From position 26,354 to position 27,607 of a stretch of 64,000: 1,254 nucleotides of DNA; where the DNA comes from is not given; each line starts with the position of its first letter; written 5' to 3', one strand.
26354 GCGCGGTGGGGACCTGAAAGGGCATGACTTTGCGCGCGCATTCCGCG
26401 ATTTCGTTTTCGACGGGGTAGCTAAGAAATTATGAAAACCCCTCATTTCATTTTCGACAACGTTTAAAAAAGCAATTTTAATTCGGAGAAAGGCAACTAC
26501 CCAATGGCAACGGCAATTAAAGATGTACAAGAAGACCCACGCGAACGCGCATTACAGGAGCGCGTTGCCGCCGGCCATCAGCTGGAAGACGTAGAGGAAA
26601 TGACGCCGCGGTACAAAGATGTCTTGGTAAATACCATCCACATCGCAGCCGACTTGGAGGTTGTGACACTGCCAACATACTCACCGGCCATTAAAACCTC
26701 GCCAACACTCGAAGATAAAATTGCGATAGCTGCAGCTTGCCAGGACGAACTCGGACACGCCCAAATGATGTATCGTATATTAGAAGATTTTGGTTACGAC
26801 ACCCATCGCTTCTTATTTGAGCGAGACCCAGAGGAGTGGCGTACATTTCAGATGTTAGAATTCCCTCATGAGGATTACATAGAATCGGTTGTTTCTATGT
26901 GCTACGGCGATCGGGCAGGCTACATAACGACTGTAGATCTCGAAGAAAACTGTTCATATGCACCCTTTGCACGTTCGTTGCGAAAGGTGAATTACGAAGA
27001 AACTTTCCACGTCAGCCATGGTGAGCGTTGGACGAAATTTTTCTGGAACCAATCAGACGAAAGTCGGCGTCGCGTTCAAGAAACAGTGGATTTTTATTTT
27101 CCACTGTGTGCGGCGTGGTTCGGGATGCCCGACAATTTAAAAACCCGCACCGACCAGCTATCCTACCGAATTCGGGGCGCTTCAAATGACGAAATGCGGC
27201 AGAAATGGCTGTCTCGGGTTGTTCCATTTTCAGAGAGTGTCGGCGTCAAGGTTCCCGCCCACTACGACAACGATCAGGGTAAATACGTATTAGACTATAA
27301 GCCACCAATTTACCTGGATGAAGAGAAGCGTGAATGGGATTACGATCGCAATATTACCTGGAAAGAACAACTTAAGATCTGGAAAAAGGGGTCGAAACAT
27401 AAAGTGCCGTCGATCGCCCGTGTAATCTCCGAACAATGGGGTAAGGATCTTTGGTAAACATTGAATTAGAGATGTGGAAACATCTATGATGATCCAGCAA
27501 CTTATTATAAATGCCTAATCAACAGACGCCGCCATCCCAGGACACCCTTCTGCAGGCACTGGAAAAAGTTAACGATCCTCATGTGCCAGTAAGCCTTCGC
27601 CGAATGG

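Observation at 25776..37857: Convergent two-operon CoA-dependent oxygenase/hydrolase island of unknown substrate (best candidate for an undescribed system)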

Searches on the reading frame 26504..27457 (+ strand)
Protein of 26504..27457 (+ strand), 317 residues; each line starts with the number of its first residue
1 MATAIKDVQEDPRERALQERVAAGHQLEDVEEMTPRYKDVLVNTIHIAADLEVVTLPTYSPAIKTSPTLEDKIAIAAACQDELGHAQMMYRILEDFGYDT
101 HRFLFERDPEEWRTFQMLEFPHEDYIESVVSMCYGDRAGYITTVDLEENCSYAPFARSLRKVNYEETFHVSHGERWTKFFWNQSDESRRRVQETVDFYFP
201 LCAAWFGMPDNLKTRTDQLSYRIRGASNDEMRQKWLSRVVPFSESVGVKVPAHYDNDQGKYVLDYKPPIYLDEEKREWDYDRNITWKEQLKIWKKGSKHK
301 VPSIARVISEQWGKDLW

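Call 3: search_protein_families(library=pfam, proteins=[window:26504-27457:+], max_evalue=0.01)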
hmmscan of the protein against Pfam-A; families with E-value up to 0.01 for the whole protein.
window:26504-27457:+ (317 aa): 2 families
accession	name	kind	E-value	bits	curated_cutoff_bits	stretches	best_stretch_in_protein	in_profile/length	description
PF05138.18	PaaA_PaaC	-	3.3e-51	174.4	28.5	1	27-265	4-244/263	Phenylacetic acid catabolic protein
PF13794.12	MiaE_2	-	0.002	18.3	25.2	1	35-103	1-69/185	tRNA-(MS[2]IO[6]A)-hydroxylase (MiaE)-like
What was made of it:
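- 26504..27457 (+): PaaA': catalytic diiron subunit of a divergent PaaABC-type acyl/aryl-CoA oxygenase. PF05138 at 174 bits (call 3).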

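Call 5: search_protein_families(library=ncbifam, proteins=[window:26504-27457:+], max_evalue=0.001)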
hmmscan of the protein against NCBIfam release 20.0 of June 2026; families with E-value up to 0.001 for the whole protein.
window:26504-27457:+ (317 aa): 2 families
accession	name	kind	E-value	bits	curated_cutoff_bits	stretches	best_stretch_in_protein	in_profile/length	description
TIGR02156.2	PA_CoA_Oxy1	equivalog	2e-34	119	280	1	18-294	2-263/289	1,2-phenylacetyl-CoA epoxidase subunit PaaA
TIGR02158.1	PA_CoA_Oxy3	equivalog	3.7e-20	72.8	133.35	1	64-253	17-202/237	1,2-phenylacetyl-CoA epoxidase subunit PaaC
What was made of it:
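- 26504..27457 (+): TIGR02156 at 119 bits, below the 280-bit cut-off (call 5).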

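Call 8: find_homologous_proteins(query=window:26504-27457:+, max_evalue=1e-10)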
Query window:26504-27457:+ (317 aa): 450 proteins with E <= 1e-10 among 1012 candidates; the best 120 are listed.
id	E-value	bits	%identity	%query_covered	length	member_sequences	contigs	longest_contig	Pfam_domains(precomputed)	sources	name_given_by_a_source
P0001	4.1e-202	689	91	100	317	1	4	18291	PF05138.19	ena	-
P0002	2.1e-201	686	91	100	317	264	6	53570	PF05138.19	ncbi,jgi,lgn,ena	jgi:ring-1,2-phenylacetyl-CoA epoxidase subunit PaaA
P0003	8.4e-190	648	85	100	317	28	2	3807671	PF05138.19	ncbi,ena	-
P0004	5.3e-188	642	84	100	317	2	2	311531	PF05138.19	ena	-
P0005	6.6e-185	632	81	100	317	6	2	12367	PF05138.19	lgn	-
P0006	2.0e-181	621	82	100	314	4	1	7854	PF05138.19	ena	-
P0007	2.5e-181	620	82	100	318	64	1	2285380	PF05138.19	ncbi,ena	-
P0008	1.3e-180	618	82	99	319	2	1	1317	PF05138.19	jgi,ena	-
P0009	3.1e-179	613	81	100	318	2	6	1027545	PF05138.19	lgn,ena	-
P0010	1.3e-178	611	81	100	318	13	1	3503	PF05138.19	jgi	jgi:ring-1,2-phenylacetyl-CoA epoxidase subunit PaaA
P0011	4.2e-178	610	77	100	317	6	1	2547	PF05138.19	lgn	-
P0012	1.3e-177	608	77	100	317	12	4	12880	PF05138.19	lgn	-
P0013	4.0e-177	606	78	99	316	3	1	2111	PF05138.19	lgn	-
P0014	4.7e-176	603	79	100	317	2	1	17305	PF05138.19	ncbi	ncbi:MAG: 1,2-phenylacetyl-CoA epoxidase subunit PaaC [Streptosporangiales bacterium]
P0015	5.3e-175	600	81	96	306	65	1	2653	PF05138.19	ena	-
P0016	4.7e-173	593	80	96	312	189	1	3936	PF05138.19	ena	-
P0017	1.1e-172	592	77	100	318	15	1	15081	PF05138.19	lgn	-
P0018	7.4e-172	589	79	96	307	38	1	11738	PF05138.19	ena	-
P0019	1.1e-171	589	78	97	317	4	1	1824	PF05138.19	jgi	jgi:ring-1,2-phenylacetyl-CoA epoxidase subunit PaaA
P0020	3.0e-171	587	79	96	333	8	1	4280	PF05138.19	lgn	-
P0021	4.2e-171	587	79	96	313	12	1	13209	PF05138.19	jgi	-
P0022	4.3e-171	587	78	96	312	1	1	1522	PF05138.19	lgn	-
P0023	5.2e-171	586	77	97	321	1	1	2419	PF05138.19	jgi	jgi:ring-1,2-phenylacetyl-CoA epoxidase subunit PaaA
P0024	7.0e-171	586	76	100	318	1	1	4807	PF05138.19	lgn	-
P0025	9.4e-171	586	75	100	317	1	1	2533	PF05138.19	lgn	-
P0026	1.4e-170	585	81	93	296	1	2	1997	PF05138.19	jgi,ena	-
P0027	2.1e-170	584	75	100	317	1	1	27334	PF05138.19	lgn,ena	-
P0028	2.6e-170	584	77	100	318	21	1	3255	PF05138.19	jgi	jgi:ring-1,2-phenylacetyl-CoA epoxidase subunit PaaA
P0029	1.7e-168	578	75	100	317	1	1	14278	PF05138.19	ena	-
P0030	2.5e-164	564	75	99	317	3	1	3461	PF05138.19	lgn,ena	-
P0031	2.4e-163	561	73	100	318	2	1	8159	PF05138.19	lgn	-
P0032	3.8e-163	561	76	96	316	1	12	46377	PF05138.19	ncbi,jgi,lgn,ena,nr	ncbi:MAG: phenylacetate-CoA oxygenase subunit PaaI [Burkholderiales bacterium]|nr:phenylacetate-CoA 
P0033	7.2e-163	560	76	96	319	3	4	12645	PF05138.19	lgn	-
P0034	2.9e-162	558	72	100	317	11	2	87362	PF05138.19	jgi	jgi:ring-1,2-phenylacetyl-CoA epoxidase subunit PaaA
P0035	6.2e-162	557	73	100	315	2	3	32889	PF05138.19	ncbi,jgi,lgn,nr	ncbi:MAG: phenylacetic acid catabolic family protein [Alphaproteobacteria bacterium]|nr:phenylacetic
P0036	9.8e-162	556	72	100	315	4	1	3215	PF05138.19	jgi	jgi:ring-1,2-phenylacetyl-CoA epoxidase subunit PaaA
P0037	1.7e-161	555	73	100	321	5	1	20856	PF05138.19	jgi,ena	-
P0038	7.2e-161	553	73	96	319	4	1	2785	PF05138.19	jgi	-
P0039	7.7e-161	553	74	97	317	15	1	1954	PF05138.19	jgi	jgi:ring-1,2-phenylacetyl-CoA epoxidase subunit PaaA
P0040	7.8e-161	553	79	90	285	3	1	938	PF05138.19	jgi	jgi:ring-1,2-phenylacetyl-CoA epoxidase subunit PaaA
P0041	4.0e-159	547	73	96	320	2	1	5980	PF05138.19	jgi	jgi:ring-1,2-phenylacetyl-CoA epoxidase subunit PaaA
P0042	1.1e-158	546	73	96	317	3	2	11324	PF05138.19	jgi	jgi:ring-1,2-phenylacetyl-CoA epoxidase subunit PaaA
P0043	1.2e-158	546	71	100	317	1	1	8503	PF05138.19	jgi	jgi:ring-1,2-phenylacetyl-CoA epoxidase subunit PaaA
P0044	3.2e-158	544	71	96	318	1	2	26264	PF05138.19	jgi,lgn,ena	-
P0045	4.7e-158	544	71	97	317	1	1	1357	PF05138.19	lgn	-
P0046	1.5e-157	542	72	97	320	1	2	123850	PF05138.19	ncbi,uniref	ncbi:1,2-phenylacetyl-CoA epoxidase subunit PaaC [Azospirillum sp. ST 5-10]|uniref:1,2-phenylacetyl-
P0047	3.8e-157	541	72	96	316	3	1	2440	PF05138.19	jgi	jgi:ring-1,2-phenylacetyl-CoA epoxidase subunit PaaA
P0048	3.8e-155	534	69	99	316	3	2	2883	PF05138.19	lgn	-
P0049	9.4e-153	526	70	98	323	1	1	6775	PF05138.19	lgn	-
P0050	1.3e-151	523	68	100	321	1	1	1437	PF05138.19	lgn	-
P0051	6.2e-151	520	68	99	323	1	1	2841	PF05138.19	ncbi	-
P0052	3.1e-149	515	70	97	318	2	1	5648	PF05138.19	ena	-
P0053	2.6e-143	495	72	88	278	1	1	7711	PF05138.19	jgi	jgi:ring-1,2-phenylacetyl-CoA epoxidase subunit PaaA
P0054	6.0e-142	491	64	100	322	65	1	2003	PF05138.19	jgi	-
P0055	2.3e-141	489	65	100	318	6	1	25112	PF05138.19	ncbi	ncbi:MAG: Phenylacetic acid catabolic protein [Rhodospirillales bacterium]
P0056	1.5e-137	476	65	96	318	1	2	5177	PF05138.19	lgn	-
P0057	9.4e-131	454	63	96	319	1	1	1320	PF05138.19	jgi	jgi:ring-1,2-phenylacetyl-CoA epoxidase subunit PaaA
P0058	5.9e-128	445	80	72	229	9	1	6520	PF05138.19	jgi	jgi:ring-1,2-phenylacetyl-CoA epoxidase subunit PaaA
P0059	3.3e-127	442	60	97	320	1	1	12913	PF05138.19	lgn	-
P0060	2.1e-126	440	59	96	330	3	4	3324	PF05138.19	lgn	-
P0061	5.1e-126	439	59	100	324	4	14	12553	PF05138.19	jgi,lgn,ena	-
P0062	1.0e-125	438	60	98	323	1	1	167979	PF05138.19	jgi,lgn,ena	-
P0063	1.2e-125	437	59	97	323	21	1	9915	PF05138.19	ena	-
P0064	1.8e-125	437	58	99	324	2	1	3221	PF05138.19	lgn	-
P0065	1.9e-125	437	57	96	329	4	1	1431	PF05138.19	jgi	jgi:ring-1,2-phenylacetyl-CoA epoxidase subunit PaaA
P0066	3.4e-125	436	60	99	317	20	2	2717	PF05138.19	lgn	-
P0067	9.0e-125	434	58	100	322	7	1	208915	PF05138.19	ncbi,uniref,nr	ncbi:1,2-phenylacetyl-CoA epoxidase subunit PaaC [Allopusillimonas ginsengisoli]|uniref:1,2-phenylac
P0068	1.0e-124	434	58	99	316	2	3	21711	PF05138.19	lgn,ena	-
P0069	1.3e-124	434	59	96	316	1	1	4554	PF05138.19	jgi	-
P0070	1.4e-124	434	59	99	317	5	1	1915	PF05138.19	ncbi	-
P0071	1.5e-124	434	59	98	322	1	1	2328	PF05138.19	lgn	-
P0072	3.9e-124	432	58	98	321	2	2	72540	PF05138.19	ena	-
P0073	4.7e-124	432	58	100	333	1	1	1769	PF05138.19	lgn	-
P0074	5.2e-124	432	59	97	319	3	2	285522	PF05138.19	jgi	-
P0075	1.2e-123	431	58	97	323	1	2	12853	PF05138.19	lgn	-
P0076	2.6e-123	430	59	99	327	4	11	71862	PF05138.19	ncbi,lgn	ncbi:MAG: Phenylacetic acid catabolic protein [Xanthobacteraceae bacterium]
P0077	3.4e-123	429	58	95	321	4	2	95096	PF05138.19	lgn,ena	-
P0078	4.7e-123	429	59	96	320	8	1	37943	PF05138.19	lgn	-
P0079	6.6e-123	428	58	97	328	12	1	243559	PF05138.19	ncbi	-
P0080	9.0e-123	428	76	72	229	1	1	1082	PF05138.19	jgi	jgi:ring-1,2-phenylacetyl-CoA epoxidase subunit PaaA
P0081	2.4e-122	426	59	96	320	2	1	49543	PF05138.19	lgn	-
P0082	2.6e-122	426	57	98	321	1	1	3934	PF05138.19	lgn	-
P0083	6.8e-122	425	57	100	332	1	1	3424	PF05138.19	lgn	-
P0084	1.6e-121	424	59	97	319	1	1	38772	PF05138.19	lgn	-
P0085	3.8e-121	423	59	95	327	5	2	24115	PF05138.19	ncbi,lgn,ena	-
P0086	7.1e-121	422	58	96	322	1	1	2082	PF05138.19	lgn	-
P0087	1.0e-120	421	56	100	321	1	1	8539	PF05138.19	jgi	jgi:ring-1,2-phenylacetyl-CoA epoxidase subunit PaaA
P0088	1.1e-120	421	59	98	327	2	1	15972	PF05138.19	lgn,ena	-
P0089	1.7e-120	420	58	97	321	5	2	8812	PF05138.19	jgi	jgi:ring-1,2-phenylacetyl-CoA epoxidase subunit PaaA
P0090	5.3e-120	419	57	96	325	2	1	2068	PF05138.19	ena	-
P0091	1.4e-119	417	59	96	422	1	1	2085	PF01883.25,PF05138.19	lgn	-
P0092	6.2e-119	415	57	96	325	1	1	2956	PF05138.19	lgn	-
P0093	7.9e-119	415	56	98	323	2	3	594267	PF05138.19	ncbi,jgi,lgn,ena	-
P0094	1.0e-118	415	56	96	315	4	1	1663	PF05138.19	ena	-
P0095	6.4e-118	412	59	96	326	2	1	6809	PF05138.19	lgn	-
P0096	8.7e-117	408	55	97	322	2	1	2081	PF05138.19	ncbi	-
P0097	5.3e-114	399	56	96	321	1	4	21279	PF05138.19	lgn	-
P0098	5.4e-114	399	70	72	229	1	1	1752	PF05138.19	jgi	jgi:ring-1,2-phenylacetyl-CoA epoxidase subunit PaaA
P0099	1.2e-111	391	55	99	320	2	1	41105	PF05138.19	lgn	-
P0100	1.5e-111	391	54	97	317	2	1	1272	PF05138.19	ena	-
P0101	2.1e-111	391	52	99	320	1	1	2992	PF05138.19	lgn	-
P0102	3.9e-109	383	54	96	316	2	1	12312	PF05138.19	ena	-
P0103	2.3e-108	381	53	96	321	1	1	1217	PF05138.19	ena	-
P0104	5.9e-108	379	53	96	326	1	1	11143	PF05138.19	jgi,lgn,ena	-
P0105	6.5e-108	379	54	98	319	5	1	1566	PF05138.19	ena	-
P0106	1.3e-107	378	54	96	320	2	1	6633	PF05138.19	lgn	-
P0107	2.3e-107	377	54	98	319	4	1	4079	PF05138.19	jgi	-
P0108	2.9e-107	377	53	97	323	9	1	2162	PF05138.19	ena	-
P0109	3.5e-107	377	54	95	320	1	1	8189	PF05138.19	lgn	-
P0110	4.5e-107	376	54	96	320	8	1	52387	PF05138.19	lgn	-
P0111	1.5e-106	375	54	96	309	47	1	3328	PF05138.19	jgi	-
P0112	3.1e-106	374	53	97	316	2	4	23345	PF05138.19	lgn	-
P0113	6.6e-106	372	52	96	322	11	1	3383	PF05138.19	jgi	jgi:ring-1,2-phenylacetyl-CoA epoxidase subunit PaaA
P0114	1.2e-105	372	52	100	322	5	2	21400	PF05138.19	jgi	jgi:ring-1,2-phenylacetyl-CoA epoxidase subunit PaaA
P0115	1.4e-105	371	53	96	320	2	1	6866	PF05138.19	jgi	jgi:ring-1,2-phenylacetyl-CoA epoxidase subunit PaaA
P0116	1.2e-104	368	53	96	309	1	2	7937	PF05138.19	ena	-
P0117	1.3e-103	365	53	97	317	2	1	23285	PF05138.19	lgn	-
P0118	4.2e-102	360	51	97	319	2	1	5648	PF05138.19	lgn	-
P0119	1.0e-101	359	51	96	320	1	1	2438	PF05138.19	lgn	-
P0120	1.6e-101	358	51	96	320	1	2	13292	PF05138.19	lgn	-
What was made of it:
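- Sources annotate the homologues as PaaA or PaaC (call 8).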

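Call 10: find_related_loci(query=A1, collection=genome_contigs, flank=10000)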
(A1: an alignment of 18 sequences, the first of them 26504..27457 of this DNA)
Query A1 (317 aa) in genome_contigs; peptide patterns used: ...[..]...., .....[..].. (x = any residue, [..] = any of these).
354 stretches matched a pattern; 218 encode a relative of the query (tblastn E <= 1e-3); the best 80 are kept; 80 distinct loci.
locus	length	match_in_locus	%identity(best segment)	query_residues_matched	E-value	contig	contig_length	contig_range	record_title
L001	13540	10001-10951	99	1-317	0e+0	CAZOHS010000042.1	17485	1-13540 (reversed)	MAG TPA_asm: uncultured Rhodospirillaceae bacterium isolate SRP092796_co6_81 genome assembly, contig: NODE_3811_length_1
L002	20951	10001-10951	98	1-317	0e+0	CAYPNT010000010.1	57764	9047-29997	MAG TPA_asm: uncultured Rhodospirillaceae bacterium isolate SRP077602_co4_777 genome assembly, contig: NODE_740_length_5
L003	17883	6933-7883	94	1-317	0e+0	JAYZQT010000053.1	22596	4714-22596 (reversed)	MAG: Pseudomonadota bacterium isolate XB_MAG43 DB_MAG43_0053, whole genome shotgun sequence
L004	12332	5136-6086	94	1-317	0e+0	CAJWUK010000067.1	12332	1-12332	MAG TPA_asm: uncultured Alphaproteobacteria bacterium isolate ERR599097_bin.30_MetaBAT_v2.12.1_MAG genome assembly, cont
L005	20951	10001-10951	94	1-317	0e+0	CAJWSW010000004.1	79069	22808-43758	MAG TPA_asm: uncultured Alphaproteobacteria bacterium isolate ERR599075_bin.90_MetaBAT_v2.12.1_MAG genome assembly, cont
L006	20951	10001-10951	91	1-317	0e+0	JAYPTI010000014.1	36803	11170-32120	MAG: Alphaproteobacteria bacterium isolate 139590_S191_metabat_bins_2.tsv.065 NODE_968_length_36803_cov_5.660172, whole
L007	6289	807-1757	91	1-317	0e+0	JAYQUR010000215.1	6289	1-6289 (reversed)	MAG: Alphaproteobacteria bacterium isolate SD9011_COM_metabat_bins_2.tsv.064_sub NODE_6985_length_6289_cov_5.604267, who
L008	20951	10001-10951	91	1-317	0e+0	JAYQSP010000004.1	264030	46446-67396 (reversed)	MAG: Alphaproteobacteria bacterium isolate SD3109_NP_metabta_bins_sspec.tsv.241 contig_17727_pilon, whole genome shotgun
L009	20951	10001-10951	92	1-317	0e+0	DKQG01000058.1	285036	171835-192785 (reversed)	MAG TPA_asm: Alphaproteobacteria bacterium UBA7314 UBA7314_contig_1445, whole genome shotgun sequence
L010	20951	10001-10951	91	1-317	0e+0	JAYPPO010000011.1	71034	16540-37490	MAG: Alphaproteobacteria bacterium isolate SD3109_NP_metabat_bins_2.tsv.082 unicycler_71994, whole genome shotgun sequen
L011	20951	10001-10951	91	1-317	0e+0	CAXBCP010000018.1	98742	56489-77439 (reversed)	MAG TPA_asm: uncultured Rhodospirillaceae bacterium isolate ERR2762135_concoct_49 genome assembly, contig: ERZ3421838.44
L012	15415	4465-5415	91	1-317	0e+0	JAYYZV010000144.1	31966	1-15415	MAG: Pseudomonadota bacterium isolate XB_MAG1168 DB_MAG1168_0144, whole genome shotgun sequence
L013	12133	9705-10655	90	1-317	0e+0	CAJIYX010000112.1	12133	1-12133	MAG: Alphaproteobacteria bacterium UBA830 isolate FRAM18_bin083 genome assembly, contig: FRAM17_bin083-112, whole genome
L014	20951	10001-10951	90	1-317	0e+0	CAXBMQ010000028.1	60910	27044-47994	MAG TPA_asm: uncultured Rhodospirillaceae bacterium isolate ERR2762121_concoct_63 genome assembly, contig: ERZ3421540.80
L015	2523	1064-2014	89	1-317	0e+0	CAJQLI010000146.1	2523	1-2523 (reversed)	MAG: uncultured Alphaproteobacteria bacterium isolate 0.2_20180522_Bin_156_sub_1 genome assembly, contig: c_000000075007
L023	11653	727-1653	79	9-317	1e-178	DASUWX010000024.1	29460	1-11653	MAG TPA_asm: Streptosporangiales bacterium isolate SMAG_U1854 k141_1573986, whole genome shotgun sequence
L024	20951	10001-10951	78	1-317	2e-178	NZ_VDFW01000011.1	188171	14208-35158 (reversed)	Amycolatopsis alkalitolerans strain SYSUP0005 Amycolatopsis_sp.strain_SYSUP0005_Contig11, whole genome shotgun sequence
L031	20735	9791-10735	73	1-317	4e-165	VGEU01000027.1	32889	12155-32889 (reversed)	MAG: Alphaproteobacteria bacterium isolate K_Offshore_80m_m2_191 K_Offshore_80m_m2_191_Ga0194132_10002680, whole genome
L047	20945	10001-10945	54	2-317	1e-119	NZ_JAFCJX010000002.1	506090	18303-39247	Bradyrhizobium jicamae strain SZCCT0349 NODE_2, whole genome shotgun sequence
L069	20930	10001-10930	41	7-317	1e-76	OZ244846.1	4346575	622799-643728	MAG: Gammaproteobacteria bacterium isolate c4b6e239-c71f-4241-b0b0-6ad111843a63 genome assembly, chromosome: 1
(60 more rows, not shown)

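Call 13: find_encoding_contigs(protein=P0067, flank=10000, max_places=2)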
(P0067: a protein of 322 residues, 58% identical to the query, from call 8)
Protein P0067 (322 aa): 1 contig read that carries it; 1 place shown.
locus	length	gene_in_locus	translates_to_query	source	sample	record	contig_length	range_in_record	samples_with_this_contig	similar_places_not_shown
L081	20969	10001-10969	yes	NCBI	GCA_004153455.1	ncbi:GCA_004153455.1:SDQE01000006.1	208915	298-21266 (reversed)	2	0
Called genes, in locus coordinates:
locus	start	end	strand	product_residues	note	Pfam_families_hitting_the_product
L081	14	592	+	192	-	PF01965:DJ-1_PfpI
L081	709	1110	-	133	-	-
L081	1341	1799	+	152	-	PF11162:DUF2946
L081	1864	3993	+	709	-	PF07715:Plug, PF00593:TonB_dep_Rec_b-barrel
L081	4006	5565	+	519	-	PF03929:PepSY_TM, PF03413:PepSY (faint)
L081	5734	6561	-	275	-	PF03724:META, PF14302:DUF4377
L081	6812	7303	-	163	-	-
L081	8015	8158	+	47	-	PF05853:BKACE (weak)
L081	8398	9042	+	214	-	PF00440:TetR_N, PF13977:TetR_C_6 (faint)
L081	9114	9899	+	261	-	PF00106:adh_short, PF08659:KR, PF13561:adh_short_C2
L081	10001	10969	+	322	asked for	PF05138:PaaA_PaaC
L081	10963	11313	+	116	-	PF01883:FeS_assembly_P (weak)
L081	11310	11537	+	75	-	PF06243:PaaB (weak)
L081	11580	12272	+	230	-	PF05138:PaaA_PaaC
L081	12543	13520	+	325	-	PF03401:TctC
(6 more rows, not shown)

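Call 14: find_encoding_contigs(protein=P0046, flank=10000, max_places=2)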
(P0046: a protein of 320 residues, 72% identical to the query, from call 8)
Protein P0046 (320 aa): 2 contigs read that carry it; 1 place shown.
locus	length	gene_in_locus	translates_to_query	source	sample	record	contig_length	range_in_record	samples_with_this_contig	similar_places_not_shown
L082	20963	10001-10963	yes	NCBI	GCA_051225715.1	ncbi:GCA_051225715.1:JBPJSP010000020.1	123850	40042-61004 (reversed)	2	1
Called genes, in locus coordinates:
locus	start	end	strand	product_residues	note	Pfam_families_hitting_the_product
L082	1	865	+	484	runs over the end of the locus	PF00171:Aldedh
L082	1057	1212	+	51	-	-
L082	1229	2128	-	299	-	PF00126:HTH_1, PF03466:LysR_substrate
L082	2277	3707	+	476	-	PF20695:UbiD_N, PF01977:UbiD, PF20696:UbiD_C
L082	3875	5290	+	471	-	PF20695:UbiD_N, PF01977:UbiD, PF20696:UbiD_C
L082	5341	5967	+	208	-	PF02441:Flavoprotein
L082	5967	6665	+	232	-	PF01841:Transglut_core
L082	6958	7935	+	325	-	PF16868:NMT1_3, PF09084:NMT1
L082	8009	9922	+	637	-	PF06808:DctM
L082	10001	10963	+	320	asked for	PF05138:PaaA_PaaC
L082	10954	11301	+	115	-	PF01883:FeS_assembly_P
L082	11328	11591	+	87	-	PF06243:PaaB (weak)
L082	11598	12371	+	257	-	PF05138:PaaA_PaaC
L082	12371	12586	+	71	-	PF23451:Zn_ribbon_PaaD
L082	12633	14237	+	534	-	PF00501:AMP-binding, PF13193:AMP-binding_C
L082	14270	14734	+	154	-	PF01575:MaoC_dehydratas, PF13452:FAS1_DH_region, PF19315:MC_hydratase (weak)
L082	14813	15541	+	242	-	PF00440:TetR_N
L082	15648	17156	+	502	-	PF00171:Aldedh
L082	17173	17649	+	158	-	PF01575:MaoC_dehydratas, PF13452:FAS1_DH_region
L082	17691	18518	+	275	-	PF00378:ECH_1, PF16113:ECH_2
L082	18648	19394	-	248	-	PF00596:Aldolase_II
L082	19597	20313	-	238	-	PF00440:TetR_N, PF17932:TetR_C_24, PF21351:TetR_C_41 (weak)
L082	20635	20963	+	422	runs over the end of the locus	-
